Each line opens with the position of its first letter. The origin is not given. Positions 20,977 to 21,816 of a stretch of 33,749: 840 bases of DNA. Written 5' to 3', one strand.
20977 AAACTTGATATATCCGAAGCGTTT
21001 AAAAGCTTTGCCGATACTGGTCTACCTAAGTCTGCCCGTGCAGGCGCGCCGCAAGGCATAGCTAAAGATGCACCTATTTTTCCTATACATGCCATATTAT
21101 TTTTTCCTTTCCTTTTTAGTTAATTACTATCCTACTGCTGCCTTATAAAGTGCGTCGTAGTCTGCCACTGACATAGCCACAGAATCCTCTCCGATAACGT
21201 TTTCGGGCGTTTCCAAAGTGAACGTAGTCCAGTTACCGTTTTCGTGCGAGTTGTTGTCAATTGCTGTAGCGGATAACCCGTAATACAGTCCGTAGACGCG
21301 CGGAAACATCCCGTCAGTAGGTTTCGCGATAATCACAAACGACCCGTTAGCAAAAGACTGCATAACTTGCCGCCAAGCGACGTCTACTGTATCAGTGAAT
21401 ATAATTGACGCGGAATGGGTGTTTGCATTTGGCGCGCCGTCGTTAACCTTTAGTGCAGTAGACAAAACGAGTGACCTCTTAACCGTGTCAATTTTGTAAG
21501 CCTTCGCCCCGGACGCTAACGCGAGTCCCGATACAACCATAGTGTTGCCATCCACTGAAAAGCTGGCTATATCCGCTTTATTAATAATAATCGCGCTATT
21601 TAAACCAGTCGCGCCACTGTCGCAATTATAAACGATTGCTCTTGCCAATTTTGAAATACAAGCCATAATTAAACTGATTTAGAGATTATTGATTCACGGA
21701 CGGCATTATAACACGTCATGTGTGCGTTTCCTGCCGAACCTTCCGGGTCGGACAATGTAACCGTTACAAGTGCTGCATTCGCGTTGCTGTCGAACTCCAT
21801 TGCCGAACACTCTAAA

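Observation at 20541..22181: Tandem triplication of a structural gene of about 175 aa between the capsid and portal genes, with a conserved N-terminal C-x11-C pair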

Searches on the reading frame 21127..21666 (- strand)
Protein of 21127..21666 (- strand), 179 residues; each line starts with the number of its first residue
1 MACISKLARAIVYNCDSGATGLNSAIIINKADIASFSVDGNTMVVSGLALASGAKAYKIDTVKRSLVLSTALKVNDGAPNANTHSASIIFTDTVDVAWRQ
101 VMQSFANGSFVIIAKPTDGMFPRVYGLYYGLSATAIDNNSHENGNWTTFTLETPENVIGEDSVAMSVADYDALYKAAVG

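Call 5: search_protein_families(library=phrogs, proteins=[window:21127-21666:-], max_evalue=0.01)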
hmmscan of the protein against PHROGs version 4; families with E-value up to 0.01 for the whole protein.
window:21127-21666:- (179 aa): 1 family
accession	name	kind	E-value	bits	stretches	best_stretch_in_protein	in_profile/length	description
phrog_21217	-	unknown function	2.8e-17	64.1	1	3-156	2-160/189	-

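Call 6: search_protein_families(library=pfam, proteins=[window:21127-21666:-], max_evalue=0.01)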
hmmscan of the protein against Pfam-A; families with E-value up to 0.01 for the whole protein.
window:21127-21666:- (179 aa): 0 families

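Call 8: search_dna_similar(query=window:21127-21666:-, collection=phages, mode=protein, max_rows=30, max_evalue=0.001)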
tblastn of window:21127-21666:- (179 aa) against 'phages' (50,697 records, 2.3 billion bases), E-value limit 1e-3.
Records with a match: 141; places in all: 328; records where one place covers at least 80% of the query: 141.
Best place of each record, by identity: 60-80% 11; <60% 130.
By first word of the organism name: Bacteroides 98; Phocaeicola 24; Parabacteroides 15; Cellulophaga 2; OM05-12 1; Bacteriophage 1.
By host as written in the record: Bacteroides thetaiotaomicron VPI-5482 10; Bacteroides thetaiotaomicron DA638 8; Parabacteroides merdae DA116 6; Bacteroides ovatus DA687 6; Phocaeicola dorei DA26 5; Bacteroides caccae DA679 5; Phocaeicola massiliensis DA127 4; Bacteroides ovatus DA735 4; and 61 more.
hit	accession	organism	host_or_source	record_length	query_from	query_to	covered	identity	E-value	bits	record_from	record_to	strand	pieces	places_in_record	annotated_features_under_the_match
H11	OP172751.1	Bacteroides phage BX788P2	Bacteroides xylanisolvens DA788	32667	1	179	100%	67.0%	1e-70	237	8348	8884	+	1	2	hypothetical protein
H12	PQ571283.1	Bacteroides phage BU3-1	Bacteroides uniformis BG24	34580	1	179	100%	65.7%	1e-64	219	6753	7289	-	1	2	signal peptide protein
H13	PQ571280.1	Bacteroides phage BU1-1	Bacteroides uniformis BG16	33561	1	179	100%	65.7%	2e-64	219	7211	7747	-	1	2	hypothetical protein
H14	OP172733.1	Bacteroides phage BU241P1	Bacteroides uniformis DA241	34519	1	179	100%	64.2%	4e-67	226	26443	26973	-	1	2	hypothetical protein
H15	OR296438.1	Bacteroides phage C2_18_80S2P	Bacteroides uniformis MB18-80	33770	1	178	99%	64.0%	3e-69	233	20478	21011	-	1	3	hypothetical protein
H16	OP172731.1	Bacteroides phage BU183P1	Bacteroides uniformis DA183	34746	1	179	100%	63.0%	2e-63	216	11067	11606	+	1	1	hypothetical protein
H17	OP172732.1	Bacteroides phage BU183P2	Bacteroides uniformis DA183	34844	1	179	100%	63.0%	2e-63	216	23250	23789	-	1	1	hypothetical protein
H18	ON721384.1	Bacteroides phage EMB1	Bacteroides uniformis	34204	1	178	99%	62.4%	5e-64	218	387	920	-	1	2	hypothetical protein (x2)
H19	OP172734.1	Bacteroides phage BU241P2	Bacteroides uniformis DA241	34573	1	179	100%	61.5%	2e-64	219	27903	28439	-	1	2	hypothetical protein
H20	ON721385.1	Bacteroides phage EMB2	Bacteroides uniformis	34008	1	178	99%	61.7%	2e-61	210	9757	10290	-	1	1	hypothetical protein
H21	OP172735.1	Bacteroides phage BU730P1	Bacteroides uniformis DA730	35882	1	178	99%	61.1%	3e-61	210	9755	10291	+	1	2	hypothetical protein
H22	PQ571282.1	Bacteroides phage BU2-2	Bacteroides uniformis BG2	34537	1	178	99%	59.2%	3e-60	207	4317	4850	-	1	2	Head-tail adaptor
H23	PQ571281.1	Bacteroides phage BU2-1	Bacteroides uniformis BG2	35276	1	178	99%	59.2%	3e-60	207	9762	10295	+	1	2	Head-tail adaptor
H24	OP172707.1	Bacteroides phage BS162P3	Bacteroides salyersiae BSC162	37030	1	179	100%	51.7%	8e-52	182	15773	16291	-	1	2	hypothetical protein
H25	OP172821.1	Parabacteroides phage PM21P1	Parabacteroides merdae DA21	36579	1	177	99%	50.0%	3e-43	158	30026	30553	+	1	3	hypothetical protein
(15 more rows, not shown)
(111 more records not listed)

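Call 11: find_homologous_proteins(query=window:21127-21666:-, max_evalue=0.001)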
Query window:21127-21666:- (179 aa): 1884 proteins with E <= 0.001 among 1954 candidates; the best 120 are listed.
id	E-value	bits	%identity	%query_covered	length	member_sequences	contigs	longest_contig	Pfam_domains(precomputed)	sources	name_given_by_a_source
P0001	3.0e-104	364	95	93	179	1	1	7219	-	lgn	-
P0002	2.6e-103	361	93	100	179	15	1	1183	-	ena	-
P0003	2.5e-102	358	93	100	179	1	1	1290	-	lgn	-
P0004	1.0e-101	356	92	100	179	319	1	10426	-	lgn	-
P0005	1.2e-101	356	93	100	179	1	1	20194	-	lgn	-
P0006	2.4e-101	354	92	100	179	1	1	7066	-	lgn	-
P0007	4.4e-101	354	92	100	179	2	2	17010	-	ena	-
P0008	7.5e-101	353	92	92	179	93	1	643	-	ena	-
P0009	9.3e-101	353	93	100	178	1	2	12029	-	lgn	-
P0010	1.0e-100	352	91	100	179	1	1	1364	-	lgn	-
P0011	1.3e-100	352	91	100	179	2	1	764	-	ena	-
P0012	2.8e-100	351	91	100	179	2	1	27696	-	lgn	-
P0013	3.0e-100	351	91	99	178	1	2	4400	-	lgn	-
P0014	5.7e-100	350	89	100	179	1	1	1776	-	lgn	-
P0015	5.9e-100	350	91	100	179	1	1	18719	-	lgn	-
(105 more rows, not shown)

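Call 21: search_solved_structures(query=A1, max_evalue=10, show_alignments=2)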
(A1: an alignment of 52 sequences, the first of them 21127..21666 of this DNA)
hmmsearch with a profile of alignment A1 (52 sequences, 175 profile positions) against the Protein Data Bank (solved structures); distinct sequences matched with E-value up to 10: 4.
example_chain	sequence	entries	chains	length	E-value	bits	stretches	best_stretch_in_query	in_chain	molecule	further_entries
7b0s_A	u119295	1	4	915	0.16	15.2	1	30-113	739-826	Transient receptor potential cation channel subfamily c member 4a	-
7b05_A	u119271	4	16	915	0.16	15.2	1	30-113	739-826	Transient receptor potential cation channel subfamily c member 4a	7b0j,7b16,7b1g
6g1k_A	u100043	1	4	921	0.16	15.2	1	30-113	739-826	Transient receptor potential cation channel subfamily c member 4a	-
9fxl_A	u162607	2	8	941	0.17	15.1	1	30-113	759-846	Transient receptor potential cation channel subfamily c member 4a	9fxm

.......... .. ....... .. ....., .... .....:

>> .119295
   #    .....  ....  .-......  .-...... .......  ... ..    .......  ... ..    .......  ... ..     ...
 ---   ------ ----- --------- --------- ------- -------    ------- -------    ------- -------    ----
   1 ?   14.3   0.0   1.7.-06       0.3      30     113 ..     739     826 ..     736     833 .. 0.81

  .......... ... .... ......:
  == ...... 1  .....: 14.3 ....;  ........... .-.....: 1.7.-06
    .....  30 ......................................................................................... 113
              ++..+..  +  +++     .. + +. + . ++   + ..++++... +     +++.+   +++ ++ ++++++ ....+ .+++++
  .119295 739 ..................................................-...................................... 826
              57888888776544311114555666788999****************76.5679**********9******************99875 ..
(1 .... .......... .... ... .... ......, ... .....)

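Call 31: predict_structure(alignment_id=A1)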
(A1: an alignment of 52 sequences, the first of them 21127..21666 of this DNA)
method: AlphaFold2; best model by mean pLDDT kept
length: 179 residues; sequences in the alignment: 52
mean_pLDDT: 76.4   pTM: 0.77
mean pLDDT of the five models: 76.4, 73.8, 72.6, 72.2, 61.2
residues with pLDDT >= 90: 51; 70-90: 76; 50-70: 33; < 50: 19
segments of 3 or more residues with pLDDT < 50: 1-8, 10-19
pLDDT, mean of each block of 10 residues (from residue 1): 42 44 87 93 91 88 69 57 78 76 84 85 89 77 67 72 88 89
secondary structure, 60 per line:
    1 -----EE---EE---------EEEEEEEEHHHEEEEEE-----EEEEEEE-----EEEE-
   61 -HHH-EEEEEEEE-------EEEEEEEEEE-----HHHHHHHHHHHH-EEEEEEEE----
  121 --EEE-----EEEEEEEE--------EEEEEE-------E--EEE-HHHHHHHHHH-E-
elements in order: E22-29 E33-38 E44-50 E56-59 E66-73 E81-90 H96-107 E109-116 E123-125 E131-138 E147-152 E163-165 H167-176

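Call 33: fold_search(model_id=the predicted structure, library=pdb)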
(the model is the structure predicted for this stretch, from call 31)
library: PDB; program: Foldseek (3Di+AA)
matches with E <= 10: 578; with E <= 0.001: 0
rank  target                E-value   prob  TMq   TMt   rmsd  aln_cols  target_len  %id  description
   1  8gra_B                1.1e-02  0.92  0.29  0.37   7.5       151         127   13  Structure of Type VI secretion system cargo delivery vehicle Hcp-VgrG-PAAR (released 2023-07-12)
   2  6yeg_A                1.5e-02  0.97  0.37  0.38   8.9       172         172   12  Hybrid structure of the SPP1 tail tube by solid-state NMR and cryo EM - Final EM Refinement (released 2020-10-14)
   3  9cc7_E                2.3e-02  0.63  0.25  0.29  10.5       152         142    6  Bacteriophage PhiTE extended connector complex (released 2025-04-16)
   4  8zc9_C                3.3e-02  0.60  0.28  0.32   9.2       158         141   11  The Cryo-EM structure of DSR2-Tail tube-NAD+ complex (released 2024-09-11)
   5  9c39_E                4.3e-02  0.72  0.29  0.36   9.9       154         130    6  Bacteriophage Sf14 neck C6 reconstruction (released 2025-02-05)
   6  8gra_A                4.3e-02  0.66  0.28  0.35   7.3       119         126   16  Structure of Type VI secretion system cargo delivery vehicle Hcp-VgrG-PAAR (released 2023-07-12)
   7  8qhs_A                5.1e-02  0.97  0.43  0.48  10.2       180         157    6  Cryo-EM structure of the monocin tail-tube, MttP. (released 2024-06-19)
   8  8hdr_A                5.1e-02  0.77  0.28  0.40  13.7       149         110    8  Cyanophage Pam3 neck (released 2023-02-01)
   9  8z7k_B                6.6e-02  0.91  0.37  0.43   9.7       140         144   15  Crystal structure of Hemolysin co-regulated protein 1 (Hcp1) VariantB from Burkholderia pseudomallei (released 2024-12-25)
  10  9mfe_A                6.6e-02  0.89  0.37  0.41  10.4       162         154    9  cryoEM structure of Escherichia phage YDC107 tail core (released 2025-01-01)
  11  9g8s_S                7.3e-02  0.84  0.35  0.33   8.7       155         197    8  C3 reconstruction of extended phiCD508 needle (released 2025-04-09)
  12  8k98_D                7.3e-02  0.60  0.30  0.41   8.8       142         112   13  Cryo-EM structure of DSR2-TTP (released 2024-05-01)
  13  8k36_A                8.2e-02  0.77  0.36  0.40   9.9       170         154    9  Structure of the bacteriophage lambda tail tube (released 2023-11-15)
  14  8z7k_A                8.6e-02  0.82  0.33  0.40   8.7       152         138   12  Crystal structure of Hemolysin co-regulated protein 1 (Hcp1) VariantB from Burkholderia pseudomallei (released 2024-12-25)
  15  9occ_B                8.6e-02  0.69  0.35  0.39   8.7       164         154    9  Sf11 bacteriophage tail (released 2025-11-12)
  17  6tba_50               9.6e-02  0.96  0.34  0.44   7.8       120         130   14  Virion of native gene transfer agent (GTA) particle (released 2020-07-22)
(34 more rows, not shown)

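Call 34: search_protein_representatives(alignment_id=A1)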
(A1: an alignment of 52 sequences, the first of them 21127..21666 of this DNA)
Query: 52 sequences, 175 profile positions. Proteins with E-value up to 0.001 (for the whole library): 504; up to 1e-10: 84; up to 1e-30: 14. The best 150 are listed.
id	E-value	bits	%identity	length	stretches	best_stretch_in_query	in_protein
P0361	8.6e-47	175.7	-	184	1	1-174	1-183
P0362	2.6e-46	174.1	-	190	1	1-173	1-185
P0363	7.9e-43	162.8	-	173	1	1-174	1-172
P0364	1.1e-42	162.3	-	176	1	1-173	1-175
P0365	1.0e-41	159.2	-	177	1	1-173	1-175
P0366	2.7e-40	154.5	-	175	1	1-173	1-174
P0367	3.0e-40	154.4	-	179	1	1-174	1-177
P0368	4.7e-40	153.8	-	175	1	1-173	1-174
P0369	2.6e-35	138.3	-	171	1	1-173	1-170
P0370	7.4e-35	136.8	-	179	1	1-173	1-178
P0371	1.1e-32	129.8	-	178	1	2-173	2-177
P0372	1.6e-32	129.2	-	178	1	1-174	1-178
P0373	1.6e-31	125.9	-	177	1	1-172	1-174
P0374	3.2e-31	125.0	-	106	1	1-92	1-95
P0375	1.7e-30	122.6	-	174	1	2-170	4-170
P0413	3.1e-14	69.7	-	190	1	1-150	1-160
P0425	1.4e-12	64.3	-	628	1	3-139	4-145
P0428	2.7e-12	63.4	-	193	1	1-153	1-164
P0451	2.4e-10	57.0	-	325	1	1-152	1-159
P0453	3.7e-10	56.4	-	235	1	5-138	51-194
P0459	8.7e-10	55.2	-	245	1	5-139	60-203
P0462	9.6e-10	55.0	-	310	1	3-149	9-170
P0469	1.8e-09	54.2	-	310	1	1-137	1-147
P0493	1.1e-08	51.6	-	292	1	8-140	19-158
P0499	1.6e-08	51.0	-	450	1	1-146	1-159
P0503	2.6e-08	50.4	-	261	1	10-152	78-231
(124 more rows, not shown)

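Call 36: search_dna_similar(query=window:21127-21666:-, collection=phages, mode=protein, max_rows=45, max_evalue=0.001, rows=spread)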
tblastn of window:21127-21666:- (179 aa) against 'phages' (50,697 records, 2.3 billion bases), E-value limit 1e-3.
Records with a match: 141; places in all: 328; records where one place covers at least 80% of the query: 141.
Best place of each record, by identity: 60-80% 11; <60% 130.
By first word of the organism name: Bacteroides 98; Phocaeicola 24; Parabacteroides 15; Cellulophaga 2; OM05-12 1; Bacteriophage 1.
By host as written in the record: Bacteroides thetaiotaomicron VPI-5482 10; Bacteroides thetaiotaomicron DA638 8; Parabacteroides merdae DA116 6; Bacteroides ovatus DA687 6; Phocaeicola dorei DA26 5; Bacteroides caccae DA679 5; Phocaeicola massiliensis DA127 4; Bacteroides ovatus DA735 4; and 61 more.
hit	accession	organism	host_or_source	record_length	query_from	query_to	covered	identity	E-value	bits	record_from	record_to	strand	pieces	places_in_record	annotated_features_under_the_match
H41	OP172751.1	Bacteroides phage BX788P2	Bacteroides xylanisolvens DA788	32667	1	179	100%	67.0%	1e-70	237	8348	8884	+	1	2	hypothetical protein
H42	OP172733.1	Bacteroides phage BU241P1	Bacteroides uniformis DA241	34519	1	179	100%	64.2%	4e-67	226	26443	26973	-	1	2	hypothetical protein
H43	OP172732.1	Bacteroides phage BU183P2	Bacteroides uniformis DA183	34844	1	179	100%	63.0%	2e-63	216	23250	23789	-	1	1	hypothetical protein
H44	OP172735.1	Bacteroides phage BU730P1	Bacteroides uniformis DA730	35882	1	178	99%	61.1%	3e-61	210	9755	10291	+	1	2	hypothetical protein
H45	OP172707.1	Bacteroides phage BS162P3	Bacteroides salyersiae BSC162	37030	1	179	100%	51.7%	8e-52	182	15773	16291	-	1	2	hypothetical protein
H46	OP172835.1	Parabacteroides phage PM708P4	Parabacteroides merdae DA708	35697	1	177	99%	49.4%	2e-42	155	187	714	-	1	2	hypothetical protein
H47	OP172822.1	Parabacteroides phage PM21P2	Parabacteroides merdae DA21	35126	1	177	99%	49.4%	3e-42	155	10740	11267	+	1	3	hypothetical protein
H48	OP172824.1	Parabacteroides phage PM116P1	Parabacteroides merdae DA116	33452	1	178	99%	48.6%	8e-46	166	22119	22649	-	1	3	hypothetical protein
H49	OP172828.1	Parabacteroides phage PM116P6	Parabacteroides merdae DA116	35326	1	177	99%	48.9%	9e-46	165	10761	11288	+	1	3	hypothetical protein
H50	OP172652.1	Phocaeicola phage BD26P1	Phocaeicola dorei DA26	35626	1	178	99%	43.0%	3e-36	138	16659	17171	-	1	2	hypothetical protein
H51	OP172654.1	Phocaeicola phage BD26P3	Phocaeicola dorei DA26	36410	1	178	99%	43.0%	3e-36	138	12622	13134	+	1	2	hypothetical protein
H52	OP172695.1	Phocaeicola phage BM127P2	Phocaeicola massiliensis DA127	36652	1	178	99%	41.6%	8e-33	128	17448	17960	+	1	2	hypothetical protein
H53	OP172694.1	Phocaeicola phage BM127P1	Phocaeicola massiliensis DA127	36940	1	178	99%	41.6%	8e-33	128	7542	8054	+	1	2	hypothetical protein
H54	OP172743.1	Phocaeicola phage BV283P3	Phocaeicola vulgatus DA283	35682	1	178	99%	41.3%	4e-34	132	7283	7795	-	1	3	hypothetical protein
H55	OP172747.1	Phocaeicola phage BV739P1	Phocaeicola vulgatus DA739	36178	1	178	99%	41.3%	1e-32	127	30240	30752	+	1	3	hypothetical protein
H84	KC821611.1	Cellulophaga phage phi46:1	Cellulophaga baltica NN016046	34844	3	155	85%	30.0%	2e-6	53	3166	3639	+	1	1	hypothetical protein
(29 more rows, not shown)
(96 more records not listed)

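Call 38: get_annotated_region(hit=H84, flank=8000)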
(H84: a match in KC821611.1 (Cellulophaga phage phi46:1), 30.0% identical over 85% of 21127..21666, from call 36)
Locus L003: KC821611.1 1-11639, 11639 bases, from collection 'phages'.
description: Cellulophaga phage phi46:1, complete genome.
organism: Cellulophaga phage phi46:1 (NCBI taxid 1327974)
taxonomy: Viruses; Duplodnaviria; Heunggongvirae; Uroviricota; Caudoviricetes
host: Cellulophaga baltica NN016046; source: seawater; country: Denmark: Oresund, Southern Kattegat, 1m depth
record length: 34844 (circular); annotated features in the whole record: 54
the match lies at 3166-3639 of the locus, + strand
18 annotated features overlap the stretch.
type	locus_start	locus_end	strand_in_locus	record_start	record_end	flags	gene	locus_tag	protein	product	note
CDS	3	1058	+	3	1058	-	-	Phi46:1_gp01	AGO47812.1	prophage Clp protease-like protein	annotation based on sequence similarity to NCBI ZP_09072269, CDD cl15763, and Pfam PF00574.18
CDS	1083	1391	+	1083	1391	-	-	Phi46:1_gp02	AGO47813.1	hypothetical protein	-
CDS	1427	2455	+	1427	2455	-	-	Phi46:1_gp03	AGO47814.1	structural protein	annotation based on experimental MS/MS proteomics analysis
CDS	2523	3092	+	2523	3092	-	-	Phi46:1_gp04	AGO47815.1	hypothetical protein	-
CDS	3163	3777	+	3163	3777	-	-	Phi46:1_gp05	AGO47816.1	hypothetical protein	-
CDS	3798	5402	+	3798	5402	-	-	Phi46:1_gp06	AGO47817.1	SGNH hydrolase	annotation based on sequence similarity to CDD cd00229 and Pfam PF13472.1; part of structural virion based on ...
CDS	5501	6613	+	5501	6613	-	-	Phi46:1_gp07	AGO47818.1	phage portal protein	annotation based on sequence similarity to Pfam PF04860.7; part of structural virion based on experimental MS/MS ...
CDS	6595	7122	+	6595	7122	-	-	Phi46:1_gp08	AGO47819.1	structural protein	annotation based on experimental MS/MS proteomics analysis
CDS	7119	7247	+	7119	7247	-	-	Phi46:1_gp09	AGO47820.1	hypothetical protein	-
CDS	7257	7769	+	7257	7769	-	-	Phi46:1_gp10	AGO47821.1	hypothetical protein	-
CDS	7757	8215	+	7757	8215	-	-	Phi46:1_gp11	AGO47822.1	phage holin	annotation based on sequence similarity to Pfam PF05105.7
CDS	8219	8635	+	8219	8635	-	-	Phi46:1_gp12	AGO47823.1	N-acetylmuramyl-L-alanine amidase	annotation based on sequence similarity to NCBI YP_004273339, CDD cd06583, and Pfam PF01510.20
CDS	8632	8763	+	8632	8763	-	-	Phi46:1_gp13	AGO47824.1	hypothetical protein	-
CDS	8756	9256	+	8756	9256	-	-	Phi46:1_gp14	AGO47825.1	hypothetical protein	-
CDS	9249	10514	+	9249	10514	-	-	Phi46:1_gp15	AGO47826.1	phage terminase large subunit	annotation based on sequence similarity to NCBI ZP_08202667, CDD cl12054, and Pfam PF04466.8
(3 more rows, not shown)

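Call 44: search_dna_similar(query=L003:3163-3777:+, collection=phages, mode=protein, max_rows=40, max_evalue=0.01)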
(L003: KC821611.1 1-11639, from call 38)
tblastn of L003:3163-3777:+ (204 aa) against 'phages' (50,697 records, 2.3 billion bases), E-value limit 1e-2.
Records with a match: 37; places in all: 40; records where one place covers at least 80% of the query: 32.
Best place of each record, by identity: >=99% 2; <60% 35.
By first word of the organism name: Phocaeicola 24; Bacteroides 9; Cellulophaga 2; Bacteriophage 1; OM05-12 1.
By host as written in the record: Phocaeicola dorei DA26 5; Phocaeicola massiliensis DA127 4; Phocaeicola vulgatus DA283 3; Phocaeicola vulgatus DA57 3; Phocaeicola vulgatus DA741 3; Bacteroides caccae DA669 3; Cellulophaga baltica NN016046 2; Bacteroides uniformis BG2 2; and 11 more.
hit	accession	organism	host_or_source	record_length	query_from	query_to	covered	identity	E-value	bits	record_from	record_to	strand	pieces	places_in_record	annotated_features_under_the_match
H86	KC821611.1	Cellulophaga phage phi46:1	Cellulophaga baltica NN016046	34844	1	204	100%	100.0%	5e-133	416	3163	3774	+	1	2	hypothetical protein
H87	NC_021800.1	Cellulophaga phage phi46:1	Cellulophaga baltica NN016046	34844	1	204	100%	100.0%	5e-133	416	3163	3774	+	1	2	hypothetical protein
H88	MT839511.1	Bacteriophage sp.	human fecal samples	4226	2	194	95%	27.9%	4e-8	58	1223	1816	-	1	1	record has no annotation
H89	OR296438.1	Bacteroides phage C2_18_80S2P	Bacteroides uniformis MB18-80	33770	2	171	83%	30.8%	7e-8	57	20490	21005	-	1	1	hypothetical protein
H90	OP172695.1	Phocaeicola phage BM127P2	Phocaeicola massiliensis DA127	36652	2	166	81%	30.7%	3e-10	64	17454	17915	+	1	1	hypothetical protein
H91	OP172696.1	Phocaeicola phage BM127P3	Phocaeicola massiliensis DA127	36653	2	166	81%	30.7%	3e-10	64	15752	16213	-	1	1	hypothetical protein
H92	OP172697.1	Phocaeicola phage BM127P4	Phocaeicola massiliensis DA127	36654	2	166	81%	30.7%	3e-10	64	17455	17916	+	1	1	hypothetical protein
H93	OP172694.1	Phocaeicola phage BM127P1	Phocaeicola massiliensis DA127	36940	2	166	81%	30.7%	3e-10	64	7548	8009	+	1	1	hypothetical protein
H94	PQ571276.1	Bacteroides phage BS-TP3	Bacteroides salyersiae BG8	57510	1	181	89%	27.2%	2e-4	47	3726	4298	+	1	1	Head-tail adaptor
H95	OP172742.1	Phocaeicola phage BV283P2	Phocaeicola vulgatus DA283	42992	2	166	81%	29.5%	4e-8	58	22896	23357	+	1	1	hypothetical protein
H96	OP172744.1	Phocaeicola phage BV674P5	Phocaeicola vulgatus DA674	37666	2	166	81%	28.9%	9e-8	57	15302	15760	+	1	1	hypothetical protein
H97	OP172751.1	Bacteroides phage BX788P2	Bacteroides xylanisolvens DA788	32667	2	159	77%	30.2%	7e-8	57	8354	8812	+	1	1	hypothetical protein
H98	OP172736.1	Phocaeicola phage BV57P1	Phocaeicola vulgatus DA57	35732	2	166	81%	28.7%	3e-7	56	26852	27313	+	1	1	hypothetical protein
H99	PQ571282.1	Bacteroides phage BU2-2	Bacteroides uniformis BG2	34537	2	159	77%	30.0%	3e-7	56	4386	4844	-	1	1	Head-tail adaptor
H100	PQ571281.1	Bacteroides phage BU2-1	Bacteroides uniformis BG2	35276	2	159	77%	30.0%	3e-7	56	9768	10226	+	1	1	Head-tail adaptor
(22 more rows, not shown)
